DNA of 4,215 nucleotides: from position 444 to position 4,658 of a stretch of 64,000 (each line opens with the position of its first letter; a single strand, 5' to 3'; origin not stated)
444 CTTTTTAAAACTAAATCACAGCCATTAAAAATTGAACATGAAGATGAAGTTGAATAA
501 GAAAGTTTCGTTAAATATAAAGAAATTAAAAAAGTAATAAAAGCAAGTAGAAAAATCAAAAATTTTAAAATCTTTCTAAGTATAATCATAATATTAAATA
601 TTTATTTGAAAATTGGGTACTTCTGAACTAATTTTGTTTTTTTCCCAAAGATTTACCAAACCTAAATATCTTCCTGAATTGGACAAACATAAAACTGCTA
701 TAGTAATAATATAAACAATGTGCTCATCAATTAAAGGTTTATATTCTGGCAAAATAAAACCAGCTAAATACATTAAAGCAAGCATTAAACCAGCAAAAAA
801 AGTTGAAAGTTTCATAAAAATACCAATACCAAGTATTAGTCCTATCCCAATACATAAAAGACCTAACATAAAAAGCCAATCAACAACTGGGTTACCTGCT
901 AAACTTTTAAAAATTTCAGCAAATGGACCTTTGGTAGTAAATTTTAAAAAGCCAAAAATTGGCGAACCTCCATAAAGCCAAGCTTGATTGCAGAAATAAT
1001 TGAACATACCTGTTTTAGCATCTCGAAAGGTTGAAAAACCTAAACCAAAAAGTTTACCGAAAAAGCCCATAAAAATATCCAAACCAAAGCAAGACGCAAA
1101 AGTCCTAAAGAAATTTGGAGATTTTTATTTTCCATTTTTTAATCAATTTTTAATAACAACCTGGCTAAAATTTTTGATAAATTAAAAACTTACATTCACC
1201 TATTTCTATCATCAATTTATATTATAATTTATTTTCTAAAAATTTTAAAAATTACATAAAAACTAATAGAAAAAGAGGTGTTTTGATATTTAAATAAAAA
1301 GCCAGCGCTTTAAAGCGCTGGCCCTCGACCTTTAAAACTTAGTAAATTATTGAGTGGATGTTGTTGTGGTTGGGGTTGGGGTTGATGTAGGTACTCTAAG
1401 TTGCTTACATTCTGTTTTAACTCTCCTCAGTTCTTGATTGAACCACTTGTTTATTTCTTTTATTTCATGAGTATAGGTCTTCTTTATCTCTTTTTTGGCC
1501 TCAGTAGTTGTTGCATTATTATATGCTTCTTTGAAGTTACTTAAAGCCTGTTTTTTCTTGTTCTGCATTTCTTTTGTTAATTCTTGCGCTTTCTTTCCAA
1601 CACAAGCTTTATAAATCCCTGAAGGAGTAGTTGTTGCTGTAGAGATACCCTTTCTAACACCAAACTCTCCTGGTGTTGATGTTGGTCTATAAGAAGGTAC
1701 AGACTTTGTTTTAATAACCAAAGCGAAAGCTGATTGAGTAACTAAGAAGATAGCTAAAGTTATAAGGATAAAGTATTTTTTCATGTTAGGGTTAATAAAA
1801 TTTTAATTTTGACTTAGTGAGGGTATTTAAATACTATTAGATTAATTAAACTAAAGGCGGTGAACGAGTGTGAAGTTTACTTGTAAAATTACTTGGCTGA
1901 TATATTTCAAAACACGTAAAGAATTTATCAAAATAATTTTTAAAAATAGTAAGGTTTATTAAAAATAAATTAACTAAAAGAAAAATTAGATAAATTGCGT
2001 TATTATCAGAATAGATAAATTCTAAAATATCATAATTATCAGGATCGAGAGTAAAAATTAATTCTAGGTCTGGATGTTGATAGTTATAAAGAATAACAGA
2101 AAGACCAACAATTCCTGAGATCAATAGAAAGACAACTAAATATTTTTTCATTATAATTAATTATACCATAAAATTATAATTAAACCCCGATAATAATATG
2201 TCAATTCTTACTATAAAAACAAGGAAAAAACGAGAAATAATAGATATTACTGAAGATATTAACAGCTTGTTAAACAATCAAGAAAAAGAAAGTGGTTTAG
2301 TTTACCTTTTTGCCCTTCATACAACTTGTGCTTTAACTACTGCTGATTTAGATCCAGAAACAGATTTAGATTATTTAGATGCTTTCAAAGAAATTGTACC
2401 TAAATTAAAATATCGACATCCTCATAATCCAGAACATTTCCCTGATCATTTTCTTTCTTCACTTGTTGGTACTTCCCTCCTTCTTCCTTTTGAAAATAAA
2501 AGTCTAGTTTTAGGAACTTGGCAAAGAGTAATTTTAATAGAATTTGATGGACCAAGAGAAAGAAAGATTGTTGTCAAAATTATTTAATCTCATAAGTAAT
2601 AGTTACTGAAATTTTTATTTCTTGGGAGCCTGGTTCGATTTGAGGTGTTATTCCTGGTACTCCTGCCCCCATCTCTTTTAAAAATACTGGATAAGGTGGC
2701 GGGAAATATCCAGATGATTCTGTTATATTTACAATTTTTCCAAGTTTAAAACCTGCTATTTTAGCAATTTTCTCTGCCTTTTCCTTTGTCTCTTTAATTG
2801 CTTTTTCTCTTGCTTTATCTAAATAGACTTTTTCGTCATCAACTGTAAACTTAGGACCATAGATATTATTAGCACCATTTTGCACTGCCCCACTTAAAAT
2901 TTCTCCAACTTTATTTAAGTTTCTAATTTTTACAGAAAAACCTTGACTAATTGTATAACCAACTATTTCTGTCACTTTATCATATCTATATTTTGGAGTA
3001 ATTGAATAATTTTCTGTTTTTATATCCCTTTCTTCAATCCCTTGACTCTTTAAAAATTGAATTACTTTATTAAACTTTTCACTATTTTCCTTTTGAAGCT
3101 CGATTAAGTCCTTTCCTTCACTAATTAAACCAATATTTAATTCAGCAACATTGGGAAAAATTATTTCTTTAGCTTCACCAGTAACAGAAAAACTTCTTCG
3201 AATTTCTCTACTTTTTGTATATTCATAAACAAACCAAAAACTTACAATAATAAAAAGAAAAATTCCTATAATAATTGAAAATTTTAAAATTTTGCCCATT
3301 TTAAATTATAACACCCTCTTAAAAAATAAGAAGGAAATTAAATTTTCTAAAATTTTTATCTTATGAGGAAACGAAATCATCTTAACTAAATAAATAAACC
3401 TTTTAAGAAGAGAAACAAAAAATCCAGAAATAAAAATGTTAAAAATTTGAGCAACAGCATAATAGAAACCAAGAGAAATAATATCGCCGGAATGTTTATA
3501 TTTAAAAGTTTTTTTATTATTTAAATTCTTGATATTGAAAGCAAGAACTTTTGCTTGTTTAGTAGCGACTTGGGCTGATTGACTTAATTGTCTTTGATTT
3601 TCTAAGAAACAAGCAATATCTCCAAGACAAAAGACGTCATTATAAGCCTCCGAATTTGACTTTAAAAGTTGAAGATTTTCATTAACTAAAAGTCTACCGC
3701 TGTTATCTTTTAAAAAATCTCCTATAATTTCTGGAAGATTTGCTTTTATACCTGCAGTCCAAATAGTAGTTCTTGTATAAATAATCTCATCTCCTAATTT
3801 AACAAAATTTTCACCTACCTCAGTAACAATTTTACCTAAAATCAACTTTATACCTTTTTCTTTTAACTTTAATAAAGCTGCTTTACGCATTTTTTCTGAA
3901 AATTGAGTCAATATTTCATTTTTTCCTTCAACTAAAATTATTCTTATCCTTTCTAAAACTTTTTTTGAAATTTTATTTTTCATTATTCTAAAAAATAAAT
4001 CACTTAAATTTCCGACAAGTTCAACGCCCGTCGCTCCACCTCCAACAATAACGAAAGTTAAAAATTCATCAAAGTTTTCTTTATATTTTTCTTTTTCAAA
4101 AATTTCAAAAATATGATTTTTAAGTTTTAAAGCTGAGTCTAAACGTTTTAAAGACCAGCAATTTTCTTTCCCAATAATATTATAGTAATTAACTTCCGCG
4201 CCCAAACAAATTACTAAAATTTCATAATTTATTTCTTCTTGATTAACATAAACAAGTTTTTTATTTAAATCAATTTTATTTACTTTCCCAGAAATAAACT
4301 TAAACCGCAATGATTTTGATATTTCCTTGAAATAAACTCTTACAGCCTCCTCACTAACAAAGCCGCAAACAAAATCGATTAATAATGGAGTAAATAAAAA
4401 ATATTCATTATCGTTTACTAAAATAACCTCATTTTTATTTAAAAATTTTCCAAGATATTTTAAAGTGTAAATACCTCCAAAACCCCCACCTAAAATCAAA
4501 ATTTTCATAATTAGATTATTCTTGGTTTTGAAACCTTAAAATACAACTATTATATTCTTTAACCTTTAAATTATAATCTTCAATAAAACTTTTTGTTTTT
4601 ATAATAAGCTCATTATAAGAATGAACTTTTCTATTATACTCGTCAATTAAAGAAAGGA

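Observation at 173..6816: Extracytoplasmic thiol/quinone redox island: split VKOR plus stand-alone Trx-like partner, CcdA, NDH-2 and DoxX/DoxD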

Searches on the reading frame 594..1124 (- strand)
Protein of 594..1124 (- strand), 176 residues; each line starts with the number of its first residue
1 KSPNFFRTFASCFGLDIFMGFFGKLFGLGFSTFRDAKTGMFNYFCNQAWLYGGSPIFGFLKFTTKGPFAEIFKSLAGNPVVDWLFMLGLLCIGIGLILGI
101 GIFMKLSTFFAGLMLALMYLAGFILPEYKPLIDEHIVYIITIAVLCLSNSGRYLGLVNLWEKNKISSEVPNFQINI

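Call 3: search_protein_families(library=pfam, proteins=[window:594-1082:-], max_evalue=0.1)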
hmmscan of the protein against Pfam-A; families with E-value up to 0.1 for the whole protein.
window:594-1082:- (162 aa): 1 family
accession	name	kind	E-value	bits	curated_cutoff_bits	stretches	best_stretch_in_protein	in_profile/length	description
PF08395.17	7tm_7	-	0.033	13.9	26.6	1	89-151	124-186/370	7tm Chemosensory receptor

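Call 4: search_protein_families(library=ncbifam, proteins=[window:594-1082:-], max_evalue=0.1)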
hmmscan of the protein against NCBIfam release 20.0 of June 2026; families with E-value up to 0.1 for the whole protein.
window:594-1082:- (162 aa): 0 families

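Call 6: search_protein_families(library=pfam, proteins=[window:594-1124:-], max_evalue=1)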
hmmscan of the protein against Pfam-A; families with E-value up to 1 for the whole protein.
window:594-1124:- (176 aa): 0 families

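Call 25: search_protein_representatives(protein=window:594-1082:-)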
Query: 162 residues. Proteins with E-value up to 0.001 (for the whole library): 581; up to 1e-10: 221; up to 1e-30: 1. The best 150 are listed.
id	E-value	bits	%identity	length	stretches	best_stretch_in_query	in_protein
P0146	2.0e-31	125.6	42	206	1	5-156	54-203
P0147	1.4e-30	122.9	51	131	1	9-129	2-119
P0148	4.4e-30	121.3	41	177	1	5-156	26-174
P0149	2.5e-29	118.8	51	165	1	4-152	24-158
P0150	2.5e-29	118.8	45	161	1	6-149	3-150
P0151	1.4e-28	116.4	44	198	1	5-153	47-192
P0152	2.2e-28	115.7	41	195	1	6-157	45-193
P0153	1.6e-27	112.9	44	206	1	5-149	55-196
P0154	3.2e-27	111.9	42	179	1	6-151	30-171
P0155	1.6e-25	106.4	46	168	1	5-156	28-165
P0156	2.8e-25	105.6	47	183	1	6-155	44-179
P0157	3.5e-25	105.3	43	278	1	17-156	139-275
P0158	5.7e-25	104.6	39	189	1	6-151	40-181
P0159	6.2e-25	104.5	49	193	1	3-147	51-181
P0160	1.0e-24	103.8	49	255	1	5-156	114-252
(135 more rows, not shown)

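Call 30: find_encoding_contigs(protein=window:594-1070:-, flank=5000, max_places=6)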
Protein window:594-1070:- (158 aa): no gene with exactly this product is on record in the collection.

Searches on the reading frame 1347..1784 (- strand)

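Call 3: search_protein_families(library=pfam, proteins=[window:1347-1784:-], max_evalue=0.1)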
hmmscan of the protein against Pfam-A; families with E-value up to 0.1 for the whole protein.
window:1347-1784:- (145 aa): 3 families
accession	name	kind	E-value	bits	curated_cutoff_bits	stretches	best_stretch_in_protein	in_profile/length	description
PF20423.3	AceK_regulatory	-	0.026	14.2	25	1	57-104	44-93/302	Isocitrate dehydrogenase kinase/phosphatase (AceK), regulatory domain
PF04431.18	Pec_lyase_N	-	0.062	14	26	0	94-125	14-45/53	Pectate lyase, N terminus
PF16113.10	ECH_2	-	0.085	12.8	27.2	0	64-130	175-239/335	Enoyl-CoA hydratase/isomerase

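Call 4: search_protein_families(library=ncbifam, proteins=[window:1347-1784:-], max_evalue=0.1)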
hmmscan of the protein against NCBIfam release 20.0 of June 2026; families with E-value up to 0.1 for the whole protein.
window:1347-1784:- (145 aa): 3 families
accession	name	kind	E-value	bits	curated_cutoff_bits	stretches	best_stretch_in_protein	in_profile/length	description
NF053838.1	hit_Bd0108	equivalog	0.0091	16.5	40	1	1-82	1-79/94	predatory lifecycle switch protein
NF047900.1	AspMetLigLdmS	equivalog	0.02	13.7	475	1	52-113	46-112/383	L-aspartate--L-methionine ligase LdmS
NF006695.0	PRK09243.1-2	equivalog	0.027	13.1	469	1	64-133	387-454/480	nicotinate phosphoribosyltransferase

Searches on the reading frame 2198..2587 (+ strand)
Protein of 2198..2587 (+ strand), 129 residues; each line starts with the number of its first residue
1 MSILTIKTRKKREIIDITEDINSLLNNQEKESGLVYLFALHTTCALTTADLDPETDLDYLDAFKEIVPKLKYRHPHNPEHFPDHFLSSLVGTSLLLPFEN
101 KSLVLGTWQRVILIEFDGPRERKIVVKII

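Call 3: search_protein_families(library=pfam, proteins=[window:2198-2587:+], max_evalue=0.1)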
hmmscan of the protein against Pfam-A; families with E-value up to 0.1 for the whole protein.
window:2198-2587:+ (129 aa): 1 family
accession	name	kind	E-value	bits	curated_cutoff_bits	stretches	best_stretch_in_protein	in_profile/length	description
PF01894.22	UPF0047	-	1.1e-31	109.9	27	1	16-128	1-117/117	Uncharacterised protein family UPF0047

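Call 4: search_protein_families(library=ncbifam, proteins=[window:2198-2587:+], max_evalue=0.1)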
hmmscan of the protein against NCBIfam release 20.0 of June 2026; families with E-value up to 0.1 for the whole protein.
window:2198-2587:+ (129 aa): 1 family
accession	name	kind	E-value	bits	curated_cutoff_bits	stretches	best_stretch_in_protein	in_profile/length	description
TIGR00149.1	TIGR00149_YjbQ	hypoth_equivalog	9e-29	99.9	67.75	1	4-128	3-129/132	secondary thiamine-phosphate synthase enzyme YjbQ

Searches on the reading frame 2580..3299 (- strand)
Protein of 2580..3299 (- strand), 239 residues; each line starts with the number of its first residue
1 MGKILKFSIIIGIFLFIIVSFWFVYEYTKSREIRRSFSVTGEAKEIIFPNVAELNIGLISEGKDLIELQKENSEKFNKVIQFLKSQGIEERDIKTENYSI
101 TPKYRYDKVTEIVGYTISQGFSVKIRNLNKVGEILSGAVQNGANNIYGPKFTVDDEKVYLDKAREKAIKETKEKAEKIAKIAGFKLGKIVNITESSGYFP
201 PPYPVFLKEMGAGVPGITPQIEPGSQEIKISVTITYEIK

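Call 3: search_protein_families(library=pfam, proteins=[window:2580-3299:-], max_evalue=0.1)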
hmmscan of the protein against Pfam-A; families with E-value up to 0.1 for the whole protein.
window:2580-3299:- (239 aa): 2 families
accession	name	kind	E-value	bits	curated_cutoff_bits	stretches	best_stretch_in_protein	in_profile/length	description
PF04402.19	SIMPL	-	6.2e-51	174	25.2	1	38-236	2-205/205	Protein of unknown function (DUF541)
PF06716.16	MP_p6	-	0.029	14.8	22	1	4-27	10-34/54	Movement protein p6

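Call 4: search_protein_families(library=ncbifam, proteins=[window:2580-3299:-], max_evalue=0.1)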
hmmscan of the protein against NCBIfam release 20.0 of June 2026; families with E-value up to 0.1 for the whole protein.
window:2580-3299:- (239 aa): 1 family
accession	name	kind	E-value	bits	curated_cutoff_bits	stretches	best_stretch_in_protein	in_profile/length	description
NF008299.0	PRK11087.1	equivalog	4e-30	105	249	1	37-194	32-191/238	oxidative stress defense protein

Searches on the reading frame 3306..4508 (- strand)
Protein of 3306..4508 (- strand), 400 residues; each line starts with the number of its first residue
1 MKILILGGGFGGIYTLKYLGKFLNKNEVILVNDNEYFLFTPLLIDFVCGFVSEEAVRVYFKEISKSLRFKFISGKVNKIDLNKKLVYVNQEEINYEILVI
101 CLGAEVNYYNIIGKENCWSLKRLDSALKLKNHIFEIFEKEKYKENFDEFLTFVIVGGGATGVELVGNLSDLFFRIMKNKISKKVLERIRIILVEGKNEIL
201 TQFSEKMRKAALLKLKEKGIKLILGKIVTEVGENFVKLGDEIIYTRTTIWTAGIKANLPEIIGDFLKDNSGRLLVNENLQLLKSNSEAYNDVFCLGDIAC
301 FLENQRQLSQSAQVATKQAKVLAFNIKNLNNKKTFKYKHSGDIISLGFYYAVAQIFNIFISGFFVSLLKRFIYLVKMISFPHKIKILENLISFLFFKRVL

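Call 3: search_protein_families(library=pfam, proteins=[window:3306-4508:-], max_evalue=0.1)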
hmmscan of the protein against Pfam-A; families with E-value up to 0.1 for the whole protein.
window:3306-4508:- (400 aa): 5 families
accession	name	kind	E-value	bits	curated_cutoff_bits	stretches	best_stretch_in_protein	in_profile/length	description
PF07992.20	Pyr_redox_2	-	3.1e-31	109.3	26.1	1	1-319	1-291/291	Pyridine nucleotide-disulphide oxidoreductase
PF00070.33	Pyr_redox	-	5.5e-07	30.5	22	1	152-234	2-69/82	Pyridine nucleotide-disulphide oxidoreductase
PF13454.12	NAD_binding_9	-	0.033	14.6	21.8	0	153-195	1-32/155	FAD-NAD(P)-binding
PF16730.10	DnaGprimase_HBD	-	0.045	14.2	25.9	1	36-122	10-96/118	DnaG-primase C-terminal, helicase-binding domain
PF22366.1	NDH2_C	-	0.051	14.2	27.7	0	339-398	1-61/62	NDH2 C-terminal domain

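Call 4: search_protein_families(library=ncbifam, proteins=[window:3306-4508:-], max_evalue=0.1)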
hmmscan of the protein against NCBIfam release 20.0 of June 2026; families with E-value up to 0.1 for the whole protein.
window:3306-4508:- (400 aa): 12 families
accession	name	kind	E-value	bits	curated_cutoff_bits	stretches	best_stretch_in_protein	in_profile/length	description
TIGR03169.1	Nterm_to_SelD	hypoth_equivalog_domain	5.9e-30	104.8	310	1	3-372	2-357/365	pyridine nucleotide-disulfide oxidoreductase family protein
TIGR04369.1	fusion_not_SelD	hypoth_equivalog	4.1e-14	51.7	700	1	25-335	24-285/701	oxidoreductase/SelD-related fusion protein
TIGR03385.1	CoA_CoA_reduc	equivalog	4.2e-12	45.6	578.8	1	2-328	1-315/439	CoA-disulfide reductase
NF007123.0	PRK09564.1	equivalog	4.9e-09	35.4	458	1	1-327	1-315/444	CoA-disulfide reductase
NF049943.1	SQR_III_seleno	exception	2.8e-08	33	525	1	2-329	2-315/406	type III sulfide quinone reductase, selenoprotein subtype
NF003437.0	PRK04965.1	equivalog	3.1e-08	33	392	1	2-326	4-299/378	NADH:flavorubredoxin reductase NorW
NF042949.2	3PPDioc_HcaD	equivalog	7.6e-08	31.5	450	1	2-331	3-310/386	3-phenylpropionate/cinnamic acid dioxygenase ferredoxin--NAD(+) reductase subunit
TIGR01350.1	lipoamide_DH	equivalog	1.1e-05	24.4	408.8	1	85-337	118-339/461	dihydrolipoyl dehydrogenase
NF007286.0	PRK09754.1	equivalog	0.00016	20.6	447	1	76-324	81-304/400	phenylpropionate dioxygenase ferredoxin reductase subunit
NF004776.0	PRK06116.1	equivalog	0.00051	19.2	480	1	81-338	118-337/450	glutathione-disulfide reductase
TIGR01424.1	gluta_reduc_2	equivalog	0.016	13.8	606.05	1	191-232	193-234/446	glutathione-disulfide reductase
TIGR01292.1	TRX_reduct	equivalog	0.046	12.5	343.45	0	2-118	2-124/300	thioredoxin-disulfide reductase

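Call 34: search_solved_structures(query=window:3306-4508:-, max_evalue=0.001, show_alignments=1)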
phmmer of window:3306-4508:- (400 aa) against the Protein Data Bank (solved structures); distinct sequences matched with E-value up to 0.001: 24.
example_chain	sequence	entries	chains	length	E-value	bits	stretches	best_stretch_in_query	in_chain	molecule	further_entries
5na1_A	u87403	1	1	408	2e-37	132.6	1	2-372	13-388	NADH dehydrogenase-like protein SAOUHSC_00878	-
5na4_A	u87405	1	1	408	9.6e-37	130.3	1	2-372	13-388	NADH dehydrogenase-like protein SAOUHSC_00878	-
9pxk_C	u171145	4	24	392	8.4e-35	123.9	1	3-369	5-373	NADH dehydrogenase-like protein YjlD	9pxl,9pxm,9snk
4nwz_A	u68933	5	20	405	1.3e-33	120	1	3-373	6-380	FAD-dependent pyridine nucleotide-disulfide oxidoreductase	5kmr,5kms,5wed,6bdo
9mqy_A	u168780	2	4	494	1.3e-33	120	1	2-398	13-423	NADH:ubiquinone reductase (non-electrogenic)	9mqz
5kmq_A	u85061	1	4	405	2.9e-33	118.9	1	3-371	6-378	FAD-dependent pyridine nucleotide-disulfide oxidoreductase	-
5kmp_A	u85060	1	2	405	1.5e-32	116.5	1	3-373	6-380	FAD-dependent pyridine nucleotide-disulfide oxidoreductase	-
4g9k_A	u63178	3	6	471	2e-25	93.1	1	3-333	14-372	Rotenone-insensitive NADH-ubiquinone oxidoreductase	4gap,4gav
5yjw_A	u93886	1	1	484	2.3e-25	92.9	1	3-333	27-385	Rotenone-insensitive NADH-ubiquinone oxidoreductase, mitochondrial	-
5yjy_A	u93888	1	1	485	2.3e-25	92.8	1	3-333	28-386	Rotenone-insensitive NADH-ubiquinone oxidoreductase, mitochondrial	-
5yjx_A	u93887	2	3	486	2.4e-25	92.8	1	3-333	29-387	Rotenone-insensitive NADH-ubiquinone oxidoreductase, mitochondrial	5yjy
4g6g_A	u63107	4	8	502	2.9e-25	92.5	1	89-398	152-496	Rotenone-insensitive NADH-ubiquinone oxidoreductase, mitochondrial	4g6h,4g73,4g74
1xhc_A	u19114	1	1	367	1.1e-13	54.4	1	2-339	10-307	NADH oxidase /nitrite reductase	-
9ift_A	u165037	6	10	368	2.9e-11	46.5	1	3-369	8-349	FSP1 (tetrapod ancestor)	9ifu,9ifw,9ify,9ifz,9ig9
7xpi_A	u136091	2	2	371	4.7e-11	45.8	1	1-370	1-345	Apoptosis inducing factor mitochondria associated 2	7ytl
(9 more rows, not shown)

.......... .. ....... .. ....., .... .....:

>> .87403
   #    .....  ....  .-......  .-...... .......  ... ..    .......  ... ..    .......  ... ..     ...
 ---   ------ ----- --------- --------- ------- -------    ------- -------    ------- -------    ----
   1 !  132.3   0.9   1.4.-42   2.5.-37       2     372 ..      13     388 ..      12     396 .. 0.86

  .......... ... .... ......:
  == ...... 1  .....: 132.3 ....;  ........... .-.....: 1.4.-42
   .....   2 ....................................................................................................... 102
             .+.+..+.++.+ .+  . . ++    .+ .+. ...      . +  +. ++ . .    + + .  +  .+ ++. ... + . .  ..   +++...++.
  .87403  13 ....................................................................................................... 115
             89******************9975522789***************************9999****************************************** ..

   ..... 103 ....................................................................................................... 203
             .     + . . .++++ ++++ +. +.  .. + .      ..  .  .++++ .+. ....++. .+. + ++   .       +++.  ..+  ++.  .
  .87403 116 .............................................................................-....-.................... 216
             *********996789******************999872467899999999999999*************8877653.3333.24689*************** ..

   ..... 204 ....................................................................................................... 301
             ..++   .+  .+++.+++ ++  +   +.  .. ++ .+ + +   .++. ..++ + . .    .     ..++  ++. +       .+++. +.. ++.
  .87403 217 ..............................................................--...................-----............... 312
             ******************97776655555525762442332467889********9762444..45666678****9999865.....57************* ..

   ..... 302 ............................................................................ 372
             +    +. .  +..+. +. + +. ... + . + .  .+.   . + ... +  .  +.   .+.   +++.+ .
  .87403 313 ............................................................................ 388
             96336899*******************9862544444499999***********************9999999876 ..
